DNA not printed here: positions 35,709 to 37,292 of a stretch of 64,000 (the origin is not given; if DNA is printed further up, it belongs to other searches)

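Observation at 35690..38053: Cassette-like locus: identical terminator and 38-nt blocks plus a duplicated leader bracket two unrelated genes (one slot empty, one filled)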

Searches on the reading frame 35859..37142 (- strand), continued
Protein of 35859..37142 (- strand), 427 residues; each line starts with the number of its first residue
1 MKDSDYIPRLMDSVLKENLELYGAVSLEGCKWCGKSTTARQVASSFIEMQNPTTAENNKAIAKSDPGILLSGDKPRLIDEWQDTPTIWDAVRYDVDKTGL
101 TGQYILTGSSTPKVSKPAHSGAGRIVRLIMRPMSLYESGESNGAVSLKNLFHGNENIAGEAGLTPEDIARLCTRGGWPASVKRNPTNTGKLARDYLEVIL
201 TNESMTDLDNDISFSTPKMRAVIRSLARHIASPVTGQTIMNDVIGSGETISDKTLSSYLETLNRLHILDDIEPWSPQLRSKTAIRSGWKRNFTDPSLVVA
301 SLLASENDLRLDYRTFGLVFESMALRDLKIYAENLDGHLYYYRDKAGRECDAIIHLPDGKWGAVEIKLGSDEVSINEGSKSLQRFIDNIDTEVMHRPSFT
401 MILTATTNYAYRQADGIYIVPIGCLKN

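Call 91: search_dna_similar(query=window:35859-37142:-, collection=plasmids, mode=protein, max_rows=12)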
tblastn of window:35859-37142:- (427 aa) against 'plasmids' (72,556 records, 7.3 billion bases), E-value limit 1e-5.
Records with a match: 243; places in all: 267; records where one place covers at least 80% of the query: 227.
Best place of each record, by identity: <60% 243.
By first word of the organism name: Rhizobium 66; Agrobacterium 43; Thermus 12; Sinorhizobium 9; Ensifer 8; Sulfitobacter 7; Sphingobium 5; Collinsella 4; Neorhizobium 4; Novosphingobium 4; and 51 more.
By predicted mobility (MOB-suite, as given by PLSDB): conjugative 111; non-mobilizable 106; mobilizable 26.
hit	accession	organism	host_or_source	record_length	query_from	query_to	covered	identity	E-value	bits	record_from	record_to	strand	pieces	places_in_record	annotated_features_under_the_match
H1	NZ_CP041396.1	Bacteroides ovatus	Homo sapiens,cell culture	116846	6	427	99%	45.8%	8e-117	382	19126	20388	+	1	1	DUF4143 domain-containing protein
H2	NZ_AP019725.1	Bacteroides uniformis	Homo sapiens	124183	6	427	99%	42.9%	5e-103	342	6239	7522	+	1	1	DUF4143 domain-containing protein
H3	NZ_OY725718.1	Collinsella aerofaciens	-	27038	6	425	98%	38.3%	6e-84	287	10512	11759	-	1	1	DUF4143 domain-containing protein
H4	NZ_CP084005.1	Collinsella aerofaciens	Homo sapiens,pure culture,human feces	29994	6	425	98%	38.3%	7e-84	287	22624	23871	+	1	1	DUF4143 domain-containing protein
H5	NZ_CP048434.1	Collinsella aerofaciens ATCC 25986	isolate gDNA,human feces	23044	6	425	98%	37.8%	4e-82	282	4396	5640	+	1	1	DUF4143 domain-containing protein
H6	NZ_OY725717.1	Collinsella aerofaciens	-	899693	6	425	98%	37.6%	7e-82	281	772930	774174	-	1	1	DUF4143 domain-containing protein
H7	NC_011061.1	Prosthecochloris aestuarii DSM 271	-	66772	4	425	99%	31.7%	6e-41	162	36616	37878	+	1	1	DUF4143 domain-containing protein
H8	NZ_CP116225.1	Actinomyces oris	Homo sapiens,Cell culture,oral cavity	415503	6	425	98%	29.6%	5e-38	154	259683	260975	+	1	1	AAA family ATPase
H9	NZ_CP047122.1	Lentilactobacillus hilgardii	cell culture,mead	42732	6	425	98%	27.5%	8e-42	165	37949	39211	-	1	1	DUF4143 domain-containing protein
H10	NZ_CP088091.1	Rhizobium laguerreae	cell culture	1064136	2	395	92%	29.0%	1e-22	108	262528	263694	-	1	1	none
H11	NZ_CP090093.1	Rhizobium leguminosarum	Galega,Cell culture,Plant nodule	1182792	6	395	91%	29.2%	3e-23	110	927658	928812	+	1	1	record has no annotation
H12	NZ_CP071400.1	Rhizobium leguminosarum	lentil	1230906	6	395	91%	28.3%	4e-21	103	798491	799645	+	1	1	record has no annotation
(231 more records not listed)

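Call 93: get_annotated_region(hit=H1, flank=700)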
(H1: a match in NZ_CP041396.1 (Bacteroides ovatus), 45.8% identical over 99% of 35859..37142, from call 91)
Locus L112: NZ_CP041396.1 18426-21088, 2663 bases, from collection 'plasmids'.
description: Bacteroides ovatus strain 3725 D1 iv plasmid unnamed1, complete sequence
organism: Bacteroides ovatus (NCBI taxid 28116)
taxonomy: Bacteria; Bacteroidota; Bacteroidia; Bacteroidales; Bacteroidaceae; Bacteroides; Bacteroides ovatus
host: -; source: Homo sapiens,cell culture; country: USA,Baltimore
typing (MOB-suite, as given by PLSDB): mobilizable; relaxase MOBP
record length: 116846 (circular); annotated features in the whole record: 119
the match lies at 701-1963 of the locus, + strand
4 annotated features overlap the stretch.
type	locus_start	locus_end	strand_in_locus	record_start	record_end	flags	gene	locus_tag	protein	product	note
CDS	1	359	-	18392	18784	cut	-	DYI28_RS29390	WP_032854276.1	hypothetical protein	-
CDS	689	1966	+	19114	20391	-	-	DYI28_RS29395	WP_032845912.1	DUF4143 domain-containing protein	-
CDS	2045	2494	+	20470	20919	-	-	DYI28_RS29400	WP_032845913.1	hypothetical protein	-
CDS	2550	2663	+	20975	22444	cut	-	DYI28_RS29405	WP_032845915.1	AAA family ATPase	-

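Call 94: get_annotated_region(hit=H4, flank=700)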
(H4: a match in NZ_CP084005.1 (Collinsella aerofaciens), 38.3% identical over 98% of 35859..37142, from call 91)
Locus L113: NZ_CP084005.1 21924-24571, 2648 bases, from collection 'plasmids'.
description: Collinsella aerofaciens strain NBRC 114504 plasmid unnamed1, complete sequence
organism: Collinsella aerofaciens (NCBI taxid 74426)
taxonomy: Bacteria; Actinomycetota; Coriobacteriia; Coriobacteriales; Coriobacteriaceae; Collinsella; Collinsella aerofaciens
host: -; source: Homo sapiens,pure culture,human feces; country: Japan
typing (MOB-suite, as given by PLSDB): non-mobilizable
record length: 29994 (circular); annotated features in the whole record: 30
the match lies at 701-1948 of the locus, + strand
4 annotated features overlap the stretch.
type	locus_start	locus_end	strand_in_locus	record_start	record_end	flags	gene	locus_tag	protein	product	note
CDS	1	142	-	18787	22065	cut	-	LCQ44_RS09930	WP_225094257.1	CAP domain-containing protein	-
CDS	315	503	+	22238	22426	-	-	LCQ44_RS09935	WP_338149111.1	helix-turn-helix transcriptional regulator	-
CDS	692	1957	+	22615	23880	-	-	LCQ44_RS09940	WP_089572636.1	DUF4143 domain-containing protein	-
CDS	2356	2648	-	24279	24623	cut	-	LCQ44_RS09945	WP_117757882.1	hypothetical protein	-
